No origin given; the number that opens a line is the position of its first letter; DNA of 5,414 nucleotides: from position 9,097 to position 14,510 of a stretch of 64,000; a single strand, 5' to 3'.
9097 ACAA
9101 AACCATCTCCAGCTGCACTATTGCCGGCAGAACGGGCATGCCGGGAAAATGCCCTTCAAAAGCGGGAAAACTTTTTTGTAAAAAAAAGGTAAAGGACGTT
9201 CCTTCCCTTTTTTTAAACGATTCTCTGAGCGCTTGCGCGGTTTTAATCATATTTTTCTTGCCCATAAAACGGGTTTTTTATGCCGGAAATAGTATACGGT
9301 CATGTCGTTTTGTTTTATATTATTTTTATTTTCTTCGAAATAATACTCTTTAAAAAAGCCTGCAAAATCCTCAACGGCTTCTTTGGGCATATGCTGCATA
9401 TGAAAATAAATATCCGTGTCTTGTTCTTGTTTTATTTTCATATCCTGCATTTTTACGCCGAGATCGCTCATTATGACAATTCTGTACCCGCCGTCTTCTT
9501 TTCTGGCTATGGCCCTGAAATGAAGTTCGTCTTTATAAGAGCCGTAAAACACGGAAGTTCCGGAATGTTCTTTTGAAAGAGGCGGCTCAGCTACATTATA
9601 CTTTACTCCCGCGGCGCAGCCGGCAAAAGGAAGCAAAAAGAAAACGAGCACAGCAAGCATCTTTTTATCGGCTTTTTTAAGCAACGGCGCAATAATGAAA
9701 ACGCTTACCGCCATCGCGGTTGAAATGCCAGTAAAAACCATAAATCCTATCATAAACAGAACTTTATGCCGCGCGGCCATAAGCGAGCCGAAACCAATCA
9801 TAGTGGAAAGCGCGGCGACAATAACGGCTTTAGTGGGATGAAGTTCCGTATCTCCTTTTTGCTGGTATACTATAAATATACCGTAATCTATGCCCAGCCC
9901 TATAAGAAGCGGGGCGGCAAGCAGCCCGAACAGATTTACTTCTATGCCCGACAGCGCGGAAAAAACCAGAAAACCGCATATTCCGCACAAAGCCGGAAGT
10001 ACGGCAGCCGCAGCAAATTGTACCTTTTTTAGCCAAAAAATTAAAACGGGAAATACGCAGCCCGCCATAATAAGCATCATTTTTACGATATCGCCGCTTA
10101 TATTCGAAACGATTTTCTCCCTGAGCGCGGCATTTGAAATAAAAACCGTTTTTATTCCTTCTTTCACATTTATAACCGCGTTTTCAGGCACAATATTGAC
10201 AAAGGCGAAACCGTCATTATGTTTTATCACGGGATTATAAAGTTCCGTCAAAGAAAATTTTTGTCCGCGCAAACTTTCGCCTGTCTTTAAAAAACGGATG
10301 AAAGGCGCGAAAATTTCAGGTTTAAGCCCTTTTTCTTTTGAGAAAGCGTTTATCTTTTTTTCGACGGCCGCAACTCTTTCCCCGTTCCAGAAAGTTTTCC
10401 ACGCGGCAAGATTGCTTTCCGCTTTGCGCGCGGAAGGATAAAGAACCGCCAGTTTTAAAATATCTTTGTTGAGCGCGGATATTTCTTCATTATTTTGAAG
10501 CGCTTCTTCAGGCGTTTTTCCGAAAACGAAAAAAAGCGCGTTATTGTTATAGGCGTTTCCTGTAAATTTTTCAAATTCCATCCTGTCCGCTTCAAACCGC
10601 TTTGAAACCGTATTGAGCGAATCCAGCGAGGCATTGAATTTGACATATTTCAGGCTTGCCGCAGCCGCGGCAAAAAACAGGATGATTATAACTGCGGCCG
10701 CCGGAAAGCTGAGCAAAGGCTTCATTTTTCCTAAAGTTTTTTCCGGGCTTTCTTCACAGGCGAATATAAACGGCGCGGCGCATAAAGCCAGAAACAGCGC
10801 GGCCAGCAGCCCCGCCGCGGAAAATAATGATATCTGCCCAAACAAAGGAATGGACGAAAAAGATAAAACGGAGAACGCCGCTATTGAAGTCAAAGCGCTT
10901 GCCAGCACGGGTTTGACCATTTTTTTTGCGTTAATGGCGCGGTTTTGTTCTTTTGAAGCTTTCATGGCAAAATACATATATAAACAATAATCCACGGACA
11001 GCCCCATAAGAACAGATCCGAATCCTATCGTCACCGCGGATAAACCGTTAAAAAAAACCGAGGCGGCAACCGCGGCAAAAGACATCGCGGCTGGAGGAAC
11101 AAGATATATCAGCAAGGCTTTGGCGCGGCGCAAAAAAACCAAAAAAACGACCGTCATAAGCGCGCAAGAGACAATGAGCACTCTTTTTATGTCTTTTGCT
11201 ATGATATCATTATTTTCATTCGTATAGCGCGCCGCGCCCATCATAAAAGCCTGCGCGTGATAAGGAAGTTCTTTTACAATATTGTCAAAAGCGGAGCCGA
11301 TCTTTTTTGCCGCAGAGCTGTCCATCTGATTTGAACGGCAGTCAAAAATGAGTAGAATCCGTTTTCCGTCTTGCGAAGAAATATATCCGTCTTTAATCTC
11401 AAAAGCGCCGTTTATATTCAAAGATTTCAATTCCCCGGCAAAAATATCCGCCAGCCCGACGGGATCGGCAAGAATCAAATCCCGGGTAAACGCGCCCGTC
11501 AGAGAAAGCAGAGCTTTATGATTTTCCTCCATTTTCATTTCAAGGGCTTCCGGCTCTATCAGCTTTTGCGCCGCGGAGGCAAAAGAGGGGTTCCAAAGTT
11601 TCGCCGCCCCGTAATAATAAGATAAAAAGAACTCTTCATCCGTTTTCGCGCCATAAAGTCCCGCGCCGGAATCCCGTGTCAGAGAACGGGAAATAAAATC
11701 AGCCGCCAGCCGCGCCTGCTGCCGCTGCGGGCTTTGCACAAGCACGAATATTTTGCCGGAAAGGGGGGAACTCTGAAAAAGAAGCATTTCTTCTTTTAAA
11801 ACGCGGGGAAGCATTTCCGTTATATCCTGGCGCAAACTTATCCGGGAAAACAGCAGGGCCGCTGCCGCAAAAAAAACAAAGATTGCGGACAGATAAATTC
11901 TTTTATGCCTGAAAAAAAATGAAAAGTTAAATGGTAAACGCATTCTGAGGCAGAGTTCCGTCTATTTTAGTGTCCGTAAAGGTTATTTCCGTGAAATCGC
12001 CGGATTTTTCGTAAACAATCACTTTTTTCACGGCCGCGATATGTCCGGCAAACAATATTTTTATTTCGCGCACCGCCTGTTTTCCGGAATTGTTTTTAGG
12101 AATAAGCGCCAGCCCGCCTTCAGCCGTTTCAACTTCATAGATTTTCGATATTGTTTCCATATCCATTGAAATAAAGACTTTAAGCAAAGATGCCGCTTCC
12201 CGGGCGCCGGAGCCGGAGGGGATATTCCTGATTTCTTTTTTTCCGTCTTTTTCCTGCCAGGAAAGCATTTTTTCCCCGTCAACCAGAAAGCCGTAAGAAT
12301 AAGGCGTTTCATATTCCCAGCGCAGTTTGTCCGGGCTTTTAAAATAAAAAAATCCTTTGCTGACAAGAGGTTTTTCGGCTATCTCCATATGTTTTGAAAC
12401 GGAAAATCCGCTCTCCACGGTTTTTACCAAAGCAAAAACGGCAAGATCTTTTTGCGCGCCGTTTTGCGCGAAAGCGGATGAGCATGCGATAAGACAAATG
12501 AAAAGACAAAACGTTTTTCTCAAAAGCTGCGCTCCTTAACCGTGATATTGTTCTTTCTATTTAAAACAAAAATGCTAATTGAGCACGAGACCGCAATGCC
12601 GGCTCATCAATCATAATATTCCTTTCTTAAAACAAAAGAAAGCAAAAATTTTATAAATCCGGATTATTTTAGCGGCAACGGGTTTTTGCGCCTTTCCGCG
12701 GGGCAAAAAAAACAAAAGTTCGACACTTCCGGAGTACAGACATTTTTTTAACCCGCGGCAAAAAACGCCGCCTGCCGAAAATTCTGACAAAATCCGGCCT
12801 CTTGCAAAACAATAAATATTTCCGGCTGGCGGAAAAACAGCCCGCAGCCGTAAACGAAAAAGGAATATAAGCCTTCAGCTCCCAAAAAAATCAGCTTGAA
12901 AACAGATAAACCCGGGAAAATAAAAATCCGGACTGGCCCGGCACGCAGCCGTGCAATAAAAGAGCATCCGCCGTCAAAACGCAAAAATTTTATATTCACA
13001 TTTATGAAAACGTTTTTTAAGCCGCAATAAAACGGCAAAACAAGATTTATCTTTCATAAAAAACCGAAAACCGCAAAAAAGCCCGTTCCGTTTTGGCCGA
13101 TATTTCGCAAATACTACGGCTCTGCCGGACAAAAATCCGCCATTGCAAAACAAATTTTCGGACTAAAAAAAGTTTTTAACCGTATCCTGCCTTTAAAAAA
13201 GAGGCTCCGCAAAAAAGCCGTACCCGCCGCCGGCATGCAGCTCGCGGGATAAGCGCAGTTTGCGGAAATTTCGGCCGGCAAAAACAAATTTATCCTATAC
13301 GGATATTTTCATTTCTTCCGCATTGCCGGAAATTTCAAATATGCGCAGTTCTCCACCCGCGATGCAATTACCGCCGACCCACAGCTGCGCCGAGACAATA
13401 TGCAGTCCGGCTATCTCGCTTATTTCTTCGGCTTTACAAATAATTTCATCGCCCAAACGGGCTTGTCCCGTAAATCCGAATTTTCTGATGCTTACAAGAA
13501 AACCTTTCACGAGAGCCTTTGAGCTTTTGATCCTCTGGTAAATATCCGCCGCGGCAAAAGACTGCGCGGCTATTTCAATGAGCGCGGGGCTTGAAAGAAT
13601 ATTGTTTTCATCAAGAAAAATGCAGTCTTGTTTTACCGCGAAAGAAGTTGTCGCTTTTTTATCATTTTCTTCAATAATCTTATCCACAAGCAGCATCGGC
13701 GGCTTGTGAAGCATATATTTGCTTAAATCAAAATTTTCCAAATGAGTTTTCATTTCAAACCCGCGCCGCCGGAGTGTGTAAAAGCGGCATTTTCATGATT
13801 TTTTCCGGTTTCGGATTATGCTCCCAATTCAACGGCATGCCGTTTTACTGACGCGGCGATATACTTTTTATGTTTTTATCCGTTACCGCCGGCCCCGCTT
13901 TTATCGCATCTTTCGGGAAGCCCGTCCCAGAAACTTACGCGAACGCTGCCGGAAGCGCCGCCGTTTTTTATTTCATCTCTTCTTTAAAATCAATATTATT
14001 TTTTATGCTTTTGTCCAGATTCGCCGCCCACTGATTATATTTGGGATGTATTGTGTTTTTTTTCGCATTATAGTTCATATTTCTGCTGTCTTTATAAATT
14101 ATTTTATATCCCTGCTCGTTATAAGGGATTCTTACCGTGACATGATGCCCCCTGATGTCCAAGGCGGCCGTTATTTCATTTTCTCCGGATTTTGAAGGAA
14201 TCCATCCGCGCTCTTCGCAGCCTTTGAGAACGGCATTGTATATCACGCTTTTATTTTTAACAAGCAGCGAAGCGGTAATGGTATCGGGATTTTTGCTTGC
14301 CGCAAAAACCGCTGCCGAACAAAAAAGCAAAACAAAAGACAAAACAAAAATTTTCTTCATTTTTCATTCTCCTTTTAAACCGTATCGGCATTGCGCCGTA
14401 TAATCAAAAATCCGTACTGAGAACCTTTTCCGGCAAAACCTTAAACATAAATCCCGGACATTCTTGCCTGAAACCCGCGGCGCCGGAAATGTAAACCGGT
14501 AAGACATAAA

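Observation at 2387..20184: Aryl-polyene/flexirubin-like type II PKS-FAS lipid cluster lacking any starter-unit or tailoring methyltransferase gene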

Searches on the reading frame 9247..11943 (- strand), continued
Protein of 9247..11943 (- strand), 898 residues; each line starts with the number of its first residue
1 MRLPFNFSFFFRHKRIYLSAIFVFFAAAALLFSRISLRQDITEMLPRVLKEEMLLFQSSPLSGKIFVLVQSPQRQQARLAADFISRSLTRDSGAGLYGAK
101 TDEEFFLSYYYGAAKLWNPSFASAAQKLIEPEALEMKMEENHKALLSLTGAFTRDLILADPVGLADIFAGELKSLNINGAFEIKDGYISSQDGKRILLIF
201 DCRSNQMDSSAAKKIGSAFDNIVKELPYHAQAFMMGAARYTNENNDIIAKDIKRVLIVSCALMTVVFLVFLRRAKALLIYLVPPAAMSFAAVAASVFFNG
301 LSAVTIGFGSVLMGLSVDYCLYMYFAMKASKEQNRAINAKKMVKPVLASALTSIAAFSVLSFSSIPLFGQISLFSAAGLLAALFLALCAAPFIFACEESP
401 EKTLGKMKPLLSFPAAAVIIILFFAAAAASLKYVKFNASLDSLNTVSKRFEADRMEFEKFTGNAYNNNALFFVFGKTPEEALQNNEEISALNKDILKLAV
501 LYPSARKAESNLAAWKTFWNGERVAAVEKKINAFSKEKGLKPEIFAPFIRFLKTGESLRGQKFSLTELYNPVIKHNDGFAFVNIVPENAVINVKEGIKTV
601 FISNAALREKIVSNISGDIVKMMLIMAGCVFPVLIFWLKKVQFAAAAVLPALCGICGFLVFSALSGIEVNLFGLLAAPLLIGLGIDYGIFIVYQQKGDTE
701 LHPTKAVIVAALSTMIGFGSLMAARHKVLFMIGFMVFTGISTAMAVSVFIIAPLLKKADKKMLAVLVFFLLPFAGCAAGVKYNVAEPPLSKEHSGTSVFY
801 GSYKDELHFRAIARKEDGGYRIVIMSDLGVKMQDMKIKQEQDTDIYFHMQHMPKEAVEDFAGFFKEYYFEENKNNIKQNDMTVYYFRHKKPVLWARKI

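Call 72: search_protein_families(library=pfam, proteins=[L028:3496-4779:+, L028:12318-12989:+, L028:13784-15175:+, L028:8881-9342:+, L044:811-2025:+, L044:5808-7094:+, L044:12333-13004:+, L044:14963-15658:+, L044:15600-16973:+, L044:16970-18337:+], max_evalue=0.001)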
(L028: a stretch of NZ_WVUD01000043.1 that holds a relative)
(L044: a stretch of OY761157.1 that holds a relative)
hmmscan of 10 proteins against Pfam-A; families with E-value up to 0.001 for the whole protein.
L028:3496-4779:+ (427 aa): 3 families
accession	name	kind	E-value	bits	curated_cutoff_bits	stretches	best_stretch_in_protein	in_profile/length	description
PF00109.32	ketoacyl-synt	-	6.6e-33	114.8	20.8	1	24-264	3-251/252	Beta-ketoacyl synthase, N-terminal domain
PF02801.28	Ketoacyl-synt_C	-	3.1e-23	82.5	20.8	1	274-384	2-119/119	Beta-ketoacyl synthase, C-terminal domain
PF00108.29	Thiolase_N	-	1.8e-05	24.7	26.4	1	165-219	65-121/260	Thiolase, N-terminal domain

L028:12318-12989:+ (223 aa): 0 families

L028:13784-15175:+ (463 aa): 2 families
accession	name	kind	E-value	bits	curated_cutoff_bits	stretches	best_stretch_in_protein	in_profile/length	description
PF02310.24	B12-binding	-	1.7e-20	73.5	32.1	1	25-147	10-121/121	B12 binding domain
PF04055.27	Radical_SAM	-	7.2e-14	52.7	29.5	1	196-350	5-161/166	Radical SAM superfamily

L028:8881-9342:+ (153 aa): 1 family
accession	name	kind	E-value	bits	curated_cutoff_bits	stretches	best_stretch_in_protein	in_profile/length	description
PF22817.2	ApeP-like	-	5e-07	29.9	27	1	12-146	6-144/158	ApeP dehydratase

L044:811-2025:+ (404 aa): 2 families
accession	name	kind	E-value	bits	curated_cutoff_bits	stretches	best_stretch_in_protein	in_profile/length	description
PF00109.32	ketoacyl-synt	-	3.8e-33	115.6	20.8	1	3-241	3-250/252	Beta-ketoacyl synthase, N-terminal domain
PF02801.28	Ketoacyl-synt_C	-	6e-25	88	20.8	1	252-362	2-119/119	Beta-ketoacyl synthase, C-terminal domain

L044:5808-7094:+ (428 aa): 2 families
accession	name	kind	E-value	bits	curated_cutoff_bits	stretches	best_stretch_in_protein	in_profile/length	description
PF00501.34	AMP-binding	-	6.8e-17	61.8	29.9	1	82-285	164-373/384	AMP-binding enzyme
PF14535.12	AMP-binding_C_2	-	3.6e-05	24.4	25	1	336-410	1-84/96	AMP-binding enzyme C-terminal domain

L044:12333-13004:+ (223 aa): 0 families

L044:14963-15658:+ (231 aa): 1 family
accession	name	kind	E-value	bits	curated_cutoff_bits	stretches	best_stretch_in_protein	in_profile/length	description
PF00109.32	ketoacyl-synt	-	0.00031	20.9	20.8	1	38-175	73-206/252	Beta-ketoacyl synthase, N-terminal domain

L044:15600-16973:+ (457 aa): 2 families
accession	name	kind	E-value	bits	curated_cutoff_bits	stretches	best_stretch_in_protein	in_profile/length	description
PF02310.24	B12-binding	-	2.2e-06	27.9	32.1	1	90-155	49-119/121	B12 binding domain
PF04055.27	Radical_SAM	-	2.9e-05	24.7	29.5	0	208-316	4-122/166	Radical SAM superfamily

L044:16970-18337:+ (455 aa): 3 families
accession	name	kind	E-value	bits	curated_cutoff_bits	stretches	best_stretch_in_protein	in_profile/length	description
PF04055.27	Radical_SAM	-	1.1e-19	71.7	29.5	1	188-343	4-161/166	Radical SAM superfamily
PF02310.24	B12-binding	-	1.4e-18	67.3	32.1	1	10-138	4-120/121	B12 binding domain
PF19864.5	Radical_SAM_N2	-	0.00018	21.4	29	1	93-149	79-132/151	Radical SAM proteins, N-terminal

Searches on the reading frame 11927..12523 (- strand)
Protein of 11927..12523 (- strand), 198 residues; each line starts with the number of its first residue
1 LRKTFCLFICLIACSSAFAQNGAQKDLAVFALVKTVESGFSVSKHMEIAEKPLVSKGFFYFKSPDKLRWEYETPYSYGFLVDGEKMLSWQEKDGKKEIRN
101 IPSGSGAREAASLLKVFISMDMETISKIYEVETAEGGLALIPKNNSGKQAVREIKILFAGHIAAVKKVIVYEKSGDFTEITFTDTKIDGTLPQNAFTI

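Call 4: search_protein_families(library=pfam, proteins=[window:11927-12523:-], max_evalue=0.01)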
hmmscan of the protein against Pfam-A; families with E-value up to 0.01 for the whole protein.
window:11927-12523:- (198 aa): 1 family
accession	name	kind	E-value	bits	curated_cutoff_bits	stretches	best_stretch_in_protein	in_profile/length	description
PF03548.22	LolA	-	7.8e-13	48.9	23.6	1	33-198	3-164/165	Outer membrane lipoprotein carrier protein LolA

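Call 6: search_protein_families(library=ncbifam, proteins=[window:11927-12523:-], max_evalue=0.01)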
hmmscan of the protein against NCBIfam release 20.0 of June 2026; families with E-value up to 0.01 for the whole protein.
window:11927-12523:- (198 aa): 4 families
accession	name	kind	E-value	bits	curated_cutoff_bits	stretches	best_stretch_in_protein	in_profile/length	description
NF053544.1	LolA2_flexi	equivalog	2.9e-27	95.4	125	1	2-198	2-208/208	flexirubin biosynthesis/transport protein LolA2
TIGR00547.2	lolA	equivalog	4.6e-15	55.6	112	1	6-197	4-190/202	outer membrane lipoprotein periplasmic chaperone LolA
NF000661.0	PRK00031.1-3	equivalog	4.2e-09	36.1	255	1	9-197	26-213/225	outer membrane lipoprotein chaperone LolA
NF000663.1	PRK00031.2-1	exception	4.5e-05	23.1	120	1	8-76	4-61/168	LolA-like outer membrane lipoprotein chaperone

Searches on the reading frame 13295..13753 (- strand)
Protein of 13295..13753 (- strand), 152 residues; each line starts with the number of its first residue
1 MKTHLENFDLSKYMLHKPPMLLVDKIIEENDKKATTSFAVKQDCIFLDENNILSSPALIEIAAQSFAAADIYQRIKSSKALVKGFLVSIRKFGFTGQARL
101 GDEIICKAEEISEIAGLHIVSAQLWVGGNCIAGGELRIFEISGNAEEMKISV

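Call 5: search_protein_families(library=pfam, proteins=[window:13295-13753:-], max_evalue=0.01)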
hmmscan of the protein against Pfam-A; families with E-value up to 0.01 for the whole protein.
window:13295-13753:- (152 aa): 2 families
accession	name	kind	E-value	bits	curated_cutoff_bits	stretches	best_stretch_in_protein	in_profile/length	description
PF22817.2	ApeP-like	-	0.00059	19.9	27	1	7-95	3-95/158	ApeP dehydratase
PF19377.4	DUF5952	-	0.0035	17.9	25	1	38-117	4-81/93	Family of unknown function (DUF5952)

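Call 7: search_protein_families(library=ncbifam, proteins=[window:13295-13753:-], max_evalue=0.01)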
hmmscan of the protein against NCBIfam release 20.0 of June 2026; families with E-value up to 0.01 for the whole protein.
window:13295-13753:- (152 aa): 3 families
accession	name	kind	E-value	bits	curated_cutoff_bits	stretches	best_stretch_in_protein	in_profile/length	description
NF000582.1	PRK00006.1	equivalog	1.2e-07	31.7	113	1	10-138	5-135/137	3-hydroxyacyl-ACP dehydratase FabZ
TIGR01750.1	fabZ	equivalog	8.3e-06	25.7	155.15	1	9-137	5-138/141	3-hydroxyacyl-ACP dehydratase FabZ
NF009667.0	PRK13188.1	equivalog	3.2e-05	22.8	465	1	8-136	324-455/464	bifunctional UDP-3-O-[3-hydroxymyristoyl] N-acetylglucosamine deacetylase/3-hydroxyacyl-ACP dehydratase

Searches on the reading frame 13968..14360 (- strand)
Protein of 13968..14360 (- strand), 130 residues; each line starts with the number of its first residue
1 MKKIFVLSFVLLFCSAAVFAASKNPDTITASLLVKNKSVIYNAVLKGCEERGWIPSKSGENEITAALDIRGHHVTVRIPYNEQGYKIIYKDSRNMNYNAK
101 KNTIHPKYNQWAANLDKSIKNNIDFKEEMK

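Call 5: search_protein_families(library=pfam, proteins=[window:13968-14360:-], max_evalue=0.01)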
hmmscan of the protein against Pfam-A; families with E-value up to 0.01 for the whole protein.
window:13968-14360:- (130 aa): 0 families

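Call 7: search_protein_families(library=ncbifam, proteins=[window:13968-14360:-], max_evalue=0.01)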
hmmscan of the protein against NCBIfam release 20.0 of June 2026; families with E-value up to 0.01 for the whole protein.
window:13968-14360:- (130 aa): 0 families
